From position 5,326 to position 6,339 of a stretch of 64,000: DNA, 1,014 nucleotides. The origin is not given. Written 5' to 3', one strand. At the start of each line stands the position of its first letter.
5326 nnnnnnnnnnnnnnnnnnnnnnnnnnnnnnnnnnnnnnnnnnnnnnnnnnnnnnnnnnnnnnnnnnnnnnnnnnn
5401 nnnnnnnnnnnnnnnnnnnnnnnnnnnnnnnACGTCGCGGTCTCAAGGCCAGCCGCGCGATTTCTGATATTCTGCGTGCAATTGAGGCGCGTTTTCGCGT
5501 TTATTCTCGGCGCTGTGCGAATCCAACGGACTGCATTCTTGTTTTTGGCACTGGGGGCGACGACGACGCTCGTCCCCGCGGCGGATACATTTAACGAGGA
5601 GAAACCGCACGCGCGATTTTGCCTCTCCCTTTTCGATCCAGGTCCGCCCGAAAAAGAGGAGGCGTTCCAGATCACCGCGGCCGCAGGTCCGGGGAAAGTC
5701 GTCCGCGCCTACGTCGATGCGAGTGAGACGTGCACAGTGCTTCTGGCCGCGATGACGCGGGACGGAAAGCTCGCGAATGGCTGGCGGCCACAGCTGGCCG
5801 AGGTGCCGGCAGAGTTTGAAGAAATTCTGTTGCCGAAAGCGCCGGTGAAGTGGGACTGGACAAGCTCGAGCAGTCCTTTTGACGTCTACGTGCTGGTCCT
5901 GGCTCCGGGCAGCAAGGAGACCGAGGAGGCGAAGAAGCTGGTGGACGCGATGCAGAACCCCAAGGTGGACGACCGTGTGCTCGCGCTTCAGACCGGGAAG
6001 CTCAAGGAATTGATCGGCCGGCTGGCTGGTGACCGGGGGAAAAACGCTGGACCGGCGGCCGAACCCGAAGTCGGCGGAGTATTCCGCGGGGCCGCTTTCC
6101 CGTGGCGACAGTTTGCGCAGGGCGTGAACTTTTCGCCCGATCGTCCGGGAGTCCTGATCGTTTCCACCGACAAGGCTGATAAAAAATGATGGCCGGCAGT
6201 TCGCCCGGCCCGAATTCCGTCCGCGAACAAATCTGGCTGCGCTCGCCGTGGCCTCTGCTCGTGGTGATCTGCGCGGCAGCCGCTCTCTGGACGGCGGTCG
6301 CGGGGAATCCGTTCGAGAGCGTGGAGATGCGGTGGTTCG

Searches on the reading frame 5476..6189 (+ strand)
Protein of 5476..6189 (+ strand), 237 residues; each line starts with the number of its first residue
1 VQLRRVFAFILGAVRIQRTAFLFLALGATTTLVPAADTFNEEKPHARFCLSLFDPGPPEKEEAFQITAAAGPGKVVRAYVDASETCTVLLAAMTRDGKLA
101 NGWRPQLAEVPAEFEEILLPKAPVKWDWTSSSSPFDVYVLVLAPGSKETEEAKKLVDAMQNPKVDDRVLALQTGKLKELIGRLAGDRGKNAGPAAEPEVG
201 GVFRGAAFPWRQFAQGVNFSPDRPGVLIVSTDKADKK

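Call 29: search_protein_families(library=pfam, proteins=[window:5476-6189:+], max_evalue=0.001)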
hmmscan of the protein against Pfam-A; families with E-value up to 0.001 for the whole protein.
window:5476-6189:+ (237 aa): 0 families
